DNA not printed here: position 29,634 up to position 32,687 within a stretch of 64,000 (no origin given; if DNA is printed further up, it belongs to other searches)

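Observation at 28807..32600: Ca2+-type P-ATPase recruited as first gene of the spoIIIA operon under a sigma-E-like promoter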

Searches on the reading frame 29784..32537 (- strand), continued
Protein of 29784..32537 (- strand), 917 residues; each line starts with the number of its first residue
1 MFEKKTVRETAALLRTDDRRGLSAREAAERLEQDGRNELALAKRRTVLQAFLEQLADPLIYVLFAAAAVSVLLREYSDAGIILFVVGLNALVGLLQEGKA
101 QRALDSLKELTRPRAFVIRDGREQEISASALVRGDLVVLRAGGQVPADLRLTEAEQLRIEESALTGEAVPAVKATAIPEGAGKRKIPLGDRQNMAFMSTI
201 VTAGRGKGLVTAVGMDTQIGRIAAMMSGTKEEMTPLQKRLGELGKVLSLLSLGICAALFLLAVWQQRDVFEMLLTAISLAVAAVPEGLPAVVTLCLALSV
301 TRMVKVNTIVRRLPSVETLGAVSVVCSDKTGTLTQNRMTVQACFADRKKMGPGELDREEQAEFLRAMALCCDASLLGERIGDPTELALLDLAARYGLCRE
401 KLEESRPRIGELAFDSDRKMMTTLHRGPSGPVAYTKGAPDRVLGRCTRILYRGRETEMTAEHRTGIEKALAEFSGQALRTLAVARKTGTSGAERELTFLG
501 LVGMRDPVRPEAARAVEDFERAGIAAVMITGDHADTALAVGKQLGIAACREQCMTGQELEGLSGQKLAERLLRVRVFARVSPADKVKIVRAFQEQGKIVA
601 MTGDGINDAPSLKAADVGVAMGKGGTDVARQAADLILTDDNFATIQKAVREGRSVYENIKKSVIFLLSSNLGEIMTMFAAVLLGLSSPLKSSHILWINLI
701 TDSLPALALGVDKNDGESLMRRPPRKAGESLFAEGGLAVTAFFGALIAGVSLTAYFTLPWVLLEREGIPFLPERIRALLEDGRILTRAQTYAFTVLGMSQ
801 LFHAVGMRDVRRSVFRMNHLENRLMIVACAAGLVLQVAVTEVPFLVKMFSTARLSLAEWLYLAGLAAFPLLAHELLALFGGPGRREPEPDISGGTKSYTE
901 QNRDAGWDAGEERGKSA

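Call 24: search_solved_structures(query=window:29787-32537:-, max_evalue=1e-50, show_alignments=1)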
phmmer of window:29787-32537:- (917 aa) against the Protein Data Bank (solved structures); distinct sequences matched with E-value up to 1e-50: 71 (the best 60 are shown).
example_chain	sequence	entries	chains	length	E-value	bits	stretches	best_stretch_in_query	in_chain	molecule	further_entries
6zhf_A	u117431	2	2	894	8.1e-169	566.4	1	4-876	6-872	Calcium-transporting ATPase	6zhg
9euq_A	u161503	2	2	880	1e-168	566.1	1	4-876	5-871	Calcium-transporting ATPase lmo0841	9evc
6zhh_A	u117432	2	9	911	2.7e-166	558.1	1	4-876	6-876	Calcium-transporting ATPase | Calcium-transporting ATPase lmo0841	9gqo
8iwp_A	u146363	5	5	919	1.7e-163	548.9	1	6-877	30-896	Calcium-transporting ATPase type 2C member 1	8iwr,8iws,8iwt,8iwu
7yag_A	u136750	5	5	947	2e-163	548.6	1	6-877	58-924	Calcium-transporting ATPase type 2C member 1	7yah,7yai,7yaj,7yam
8iww_A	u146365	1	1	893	3.8e-163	547.7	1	6-875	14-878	Calcium-transporting ATPase type 2C member 1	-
6ln5_A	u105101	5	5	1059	2.6e-136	458.9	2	383-877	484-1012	Sarcoplasmic/endoplasmic reticulum calcium ATPase 2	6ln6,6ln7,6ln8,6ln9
5ztf_A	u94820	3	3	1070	2.7e-136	458.8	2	383-877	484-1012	Sarcoplasmic/endoplasmic reticulum calcium ATPase 2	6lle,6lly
7e7s_A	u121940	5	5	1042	2.7e-136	458.8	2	383-877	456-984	Sarcoplasmic/endoplasmic reticulum calcium ATPase 2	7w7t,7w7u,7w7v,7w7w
5mpm_A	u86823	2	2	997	3.8e-136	458.4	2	383-876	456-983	Sarcoplasmic/endoplasmic reticulum calcium ATPase 2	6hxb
7bt2_A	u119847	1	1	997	4.3e-136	458.2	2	383-876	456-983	Sarcoplasmic/endoplasmic reticulum calcium ATPase 2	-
6jju_A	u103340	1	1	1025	5.3e-136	457.9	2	383-876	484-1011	Sarcoplasmic/endoplasmic reticulum calcium ATPase 2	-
27qy_A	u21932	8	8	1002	1.9e-130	439.5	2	384-876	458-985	Sarcoplasmic/endoplasmic reticulum calcium ATPase 1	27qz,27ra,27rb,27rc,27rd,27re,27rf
4bew_A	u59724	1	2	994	4.4e-130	438.3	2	384-865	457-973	SARCOPLASMIC/ENDOPLASMIC RETICULUM CALCIUM ATPASE 1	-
1iwo_A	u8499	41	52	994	5.1e-130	438.1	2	384-865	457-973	Sarcoplasmic/endoplasmic reticulum calcium ATPase 1 | Sarcoplasmic/endoplasmic reticulum calcium ATPase 1a | Sarcoplasmic/endoplasmic reticulum calcium ATPase 1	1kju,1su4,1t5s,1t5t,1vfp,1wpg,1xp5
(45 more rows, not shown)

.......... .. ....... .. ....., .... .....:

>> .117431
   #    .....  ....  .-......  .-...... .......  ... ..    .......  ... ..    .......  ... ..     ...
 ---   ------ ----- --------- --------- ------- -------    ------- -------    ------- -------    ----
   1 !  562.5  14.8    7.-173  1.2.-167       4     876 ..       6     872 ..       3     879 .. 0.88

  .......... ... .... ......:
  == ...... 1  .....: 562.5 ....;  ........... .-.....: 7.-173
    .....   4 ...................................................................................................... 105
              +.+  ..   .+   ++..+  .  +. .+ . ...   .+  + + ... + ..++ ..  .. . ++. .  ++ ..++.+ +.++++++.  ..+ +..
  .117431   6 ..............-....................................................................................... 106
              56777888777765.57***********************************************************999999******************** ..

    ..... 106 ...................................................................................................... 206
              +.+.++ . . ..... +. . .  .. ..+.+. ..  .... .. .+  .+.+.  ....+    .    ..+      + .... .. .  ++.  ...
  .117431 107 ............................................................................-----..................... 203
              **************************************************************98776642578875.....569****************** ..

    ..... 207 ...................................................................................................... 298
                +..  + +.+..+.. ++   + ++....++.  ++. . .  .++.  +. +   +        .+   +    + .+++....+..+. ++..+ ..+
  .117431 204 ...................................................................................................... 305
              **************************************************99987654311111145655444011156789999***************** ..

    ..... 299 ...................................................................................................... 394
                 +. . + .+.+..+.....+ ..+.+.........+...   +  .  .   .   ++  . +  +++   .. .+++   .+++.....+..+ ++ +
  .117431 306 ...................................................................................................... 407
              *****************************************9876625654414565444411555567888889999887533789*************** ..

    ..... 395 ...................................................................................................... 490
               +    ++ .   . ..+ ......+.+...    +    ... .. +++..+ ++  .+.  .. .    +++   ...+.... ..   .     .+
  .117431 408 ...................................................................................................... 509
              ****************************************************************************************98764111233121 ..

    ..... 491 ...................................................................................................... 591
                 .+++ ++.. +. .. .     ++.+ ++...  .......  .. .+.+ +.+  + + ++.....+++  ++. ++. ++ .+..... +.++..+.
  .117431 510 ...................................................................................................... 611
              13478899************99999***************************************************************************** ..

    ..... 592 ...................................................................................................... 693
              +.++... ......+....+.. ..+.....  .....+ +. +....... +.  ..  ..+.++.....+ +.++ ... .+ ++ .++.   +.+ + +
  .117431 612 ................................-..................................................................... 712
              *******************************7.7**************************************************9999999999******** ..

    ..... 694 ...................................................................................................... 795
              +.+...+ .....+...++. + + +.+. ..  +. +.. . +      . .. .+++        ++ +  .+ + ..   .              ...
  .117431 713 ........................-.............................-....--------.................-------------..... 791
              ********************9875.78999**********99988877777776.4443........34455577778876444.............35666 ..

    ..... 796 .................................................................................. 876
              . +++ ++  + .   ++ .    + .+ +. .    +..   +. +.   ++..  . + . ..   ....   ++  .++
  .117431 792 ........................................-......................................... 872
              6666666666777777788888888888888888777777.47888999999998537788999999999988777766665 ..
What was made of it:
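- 29784..32537 (-): P2A-type (YloB/LMCA1/SPCA-like) cation P-type ATPase, 917 aa. Key residues: D328 (phosphorylation site), E286, N670, E673, N698, T701, D702, Q800. Best solved structures are LMCA1 6zhf (E 8e-169) and SPCA1 (call 24).
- Closest known: LMCA1. Different: LMCA1 has Ala and Arg where the window protein has E673 and Q800 (call 24).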

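Call 28: find_related_loci(query=window:29787-32537:-, collection=metagenome_contigs, flank=3500)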
Query window:29787-32537:- (917 aa) in metagenome_contigs; peptide patterns used: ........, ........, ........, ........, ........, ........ (x = any residue, [..] = any of these).
599 stretches matched a pattern (row limit reached: there are more); 588 encode a relative of the query (tblastn E <= 1e-3); the best 80 are kept; 80 distinct loci.
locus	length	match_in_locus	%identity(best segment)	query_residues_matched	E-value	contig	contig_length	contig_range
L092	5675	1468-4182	65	2-904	0e+0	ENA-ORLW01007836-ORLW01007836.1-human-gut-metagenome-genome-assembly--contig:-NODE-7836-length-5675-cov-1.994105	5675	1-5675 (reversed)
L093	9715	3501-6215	65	2-904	0e+0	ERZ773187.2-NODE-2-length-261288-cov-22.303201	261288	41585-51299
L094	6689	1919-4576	65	1-889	0e+0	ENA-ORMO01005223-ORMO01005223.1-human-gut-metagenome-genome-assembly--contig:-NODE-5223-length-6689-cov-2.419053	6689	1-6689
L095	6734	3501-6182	63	1-879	0e+0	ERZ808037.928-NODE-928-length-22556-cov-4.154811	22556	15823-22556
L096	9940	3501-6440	60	1-878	0e+0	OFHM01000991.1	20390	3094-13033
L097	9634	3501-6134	66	1-878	0e+0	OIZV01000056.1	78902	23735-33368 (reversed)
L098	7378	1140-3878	64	1-879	0e+0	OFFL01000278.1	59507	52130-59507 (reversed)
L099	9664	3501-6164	64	1-890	0e+0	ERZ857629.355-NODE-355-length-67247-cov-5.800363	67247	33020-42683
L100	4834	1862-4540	63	1-879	0e+0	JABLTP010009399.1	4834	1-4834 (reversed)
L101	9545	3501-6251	61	1-908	0e+0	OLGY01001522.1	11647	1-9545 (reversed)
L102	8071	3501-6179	63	1-879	0e+0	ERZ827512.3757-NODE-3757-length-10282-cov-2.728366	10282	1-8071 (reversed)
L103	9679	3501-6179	63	1-879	0e+0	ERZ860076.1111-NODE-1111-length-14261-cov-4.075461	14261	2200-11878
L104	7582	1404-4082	63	1-879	0e+0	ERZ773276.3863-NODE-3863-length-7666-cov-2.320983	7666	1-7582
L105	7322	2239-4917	63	1-879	0e+0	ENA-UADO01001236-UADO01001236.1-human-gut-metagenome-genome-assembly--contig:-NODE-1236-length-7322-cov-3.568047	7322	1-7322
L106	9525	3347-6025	63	1-879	0e+0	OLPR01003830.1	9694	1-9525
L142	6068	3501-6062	62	1-846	0e+0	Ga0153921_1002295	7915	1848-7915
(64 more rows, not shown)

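Call 37: search_protein_families(library=pfam, alignment_id=A2, max_evalue=0.00001)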
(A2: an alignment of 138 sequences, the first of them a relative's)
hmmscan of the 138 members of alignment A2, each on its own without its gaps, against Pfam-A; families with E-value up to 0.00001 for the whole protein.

A. member 1, L005:2820-3371:+ (184 aa): 1 family
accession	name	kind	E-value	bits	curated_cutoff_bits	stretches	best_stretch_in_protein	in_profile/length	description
PF04892.17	VanZ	-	1.6e-20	74.4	30.1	1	26-164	3-125/126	VanZ like family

B. families by the number of members that match (of 138 scanned): 133 families (the first 25 are shown)
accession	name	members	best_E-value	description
PF00015.26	MCPsignal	8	1.5e-39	Methyl-accepting chemotaxis protein (MCP) signalling domain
PF00005.33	ABC_tran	6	8.9e-56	ABC transporter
PF06686.16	SpoIIIAC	5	5.5e-24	Stage III sporulation protein AC/AD protein family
PF19568.5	Spore_III_AA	4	2.5e-110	Sporulation stage III, protein AA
PF03009.23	GDPD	4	9.5e-37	Glycerophosphoryl diester phosphodiesterase family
PF09548.15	Spore_III_AB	4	4.1e-32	Stage III sporulation protein AB (spore_III_AB)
PF02743.24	dCache_1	4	8.8e-24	Cache domain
PF01554.23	MatE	3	1e-59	MatE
PF00579.31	tRNA-synt_1b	3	4.8e-54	tRNA synthetases class I (W and Y)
PF00072.30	Response_reg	3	3.5e-25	Response regulator receiver domain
PF00990.26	GGDEF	3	1.2e-17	Diguanylate cyclase, GGDEF domain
PF02463.25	SMC_N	3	3.4e-10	RecF/RecN/SMC N terminal domain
PF01590.32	GAF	3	1.5e-09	GAF domain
PF00171.27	Aldedh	2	5e-92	Aldehyde dehydrogenase family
PF00860.26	Xan_ur_permease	2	1.2e-91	Permease family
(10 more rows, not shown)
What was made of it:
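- Most orthologues have non-sporulation neighbours such as MCP, ABC transporter and permease genes (call 37).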

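Call 49: search_protein_families(library=pfam, proteins=[L099:1193-3322:+, L099:6283-7149:+, L099:7218-8306:+, L099:8406-9452:+, L098:3954-5108:+, L098:5086-6366:+, L093:1862-3277:+, L093:596-1783:+], max_evalue=0.00001)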
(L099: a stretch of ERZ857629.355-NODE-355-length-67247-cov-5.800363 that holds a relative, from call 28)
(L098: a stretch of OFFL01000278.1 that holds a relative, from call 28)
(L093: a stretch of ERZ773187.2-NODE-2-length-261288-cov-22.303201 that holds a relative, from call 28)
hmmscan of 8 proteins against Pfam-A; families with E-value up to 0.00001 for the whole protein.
L099:1193-3322:+ (710 aa): 2 families
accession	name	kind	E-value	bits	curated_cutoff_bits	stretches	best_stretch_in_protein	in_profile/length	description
PF00015.26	MCPsignal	-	1.4e-35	123.2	34.6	1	519-693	3-163/172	Methyl-accepting chemotaxis protein (MCP) signalling domain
PF02743.24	dCache_1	-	8.8e-24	84.8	45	1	94-321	9-240/240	Cache domain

L099:6283-7149:+ (289 aa): 1 family
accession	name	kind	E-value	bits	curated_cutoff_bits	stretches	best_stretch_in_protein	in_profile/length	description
PF03009.23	GDPD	-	9.5e-37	127.8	23.6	1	53-272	1-242/244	Glycerophosphoryl diester phosphodiesterase family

L099:7218-8306:+ (363 aa): 1 family
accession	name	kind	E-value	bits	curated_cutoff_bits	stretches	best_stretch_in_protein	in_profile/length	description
PF00579.31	tRNA-synt_1b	-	4.5e-52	177.6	21.1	1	4-298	7-291/292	tRNA synthetases class I (W and Y)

L099:8406-9452:+ (349 aa): 1 family
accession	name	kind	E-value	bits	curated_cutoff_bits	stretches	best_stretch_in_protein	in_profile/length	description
PF07451.17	SpoVAD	-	1e-142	475.2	22.1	1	8-347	1-329/329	Stage V sporulation protein AD (SpoVAD)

L098:3954-5108:+ (385 aa): 1 family
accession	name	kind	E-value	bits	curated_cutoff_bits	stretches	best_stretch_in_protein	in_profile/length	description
PF00579.31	tRNA-synt_1b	-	4.8e-54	184.1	21.1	1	26-320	7-291/292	tRNA synthetases class I (W and Y)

L098:5086-6366:+ (427 aa): 1 family
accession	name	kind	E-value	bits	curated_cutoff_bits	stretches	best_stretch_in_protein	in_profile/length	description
PF08239.17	SH3_3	-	2.5e-10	40.8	27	0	274-327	2-53/54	Bacterial SH3 domain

L093:1862-3277:+ (472 aa): 2 families
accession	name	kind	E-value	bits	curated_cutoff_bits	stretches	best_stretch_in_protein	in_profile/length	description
PF00171.27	Aldedh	-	5e-92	309.3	23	1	13-442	26-461/461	Aldehyde dehydrogenase family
PF05893.19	LuxC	-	3.7e-06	26.5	21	1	111-268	81-242/401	Acyl-CoA reductase (LuxC)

L093:596-1783:+ (396 aa): 2 families
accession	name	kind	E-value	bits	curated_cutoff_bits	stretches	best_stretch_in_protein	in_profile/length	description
PF04055.27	Radical_SAM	-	7.9e-17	62.4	29.5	1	10-148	1-152/166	Radical SAM superfamily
PF13186.11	SPASM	-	1.1e-10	42.1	21.5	1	234-292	1-66/67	Iron-sulfur cluster-binding domain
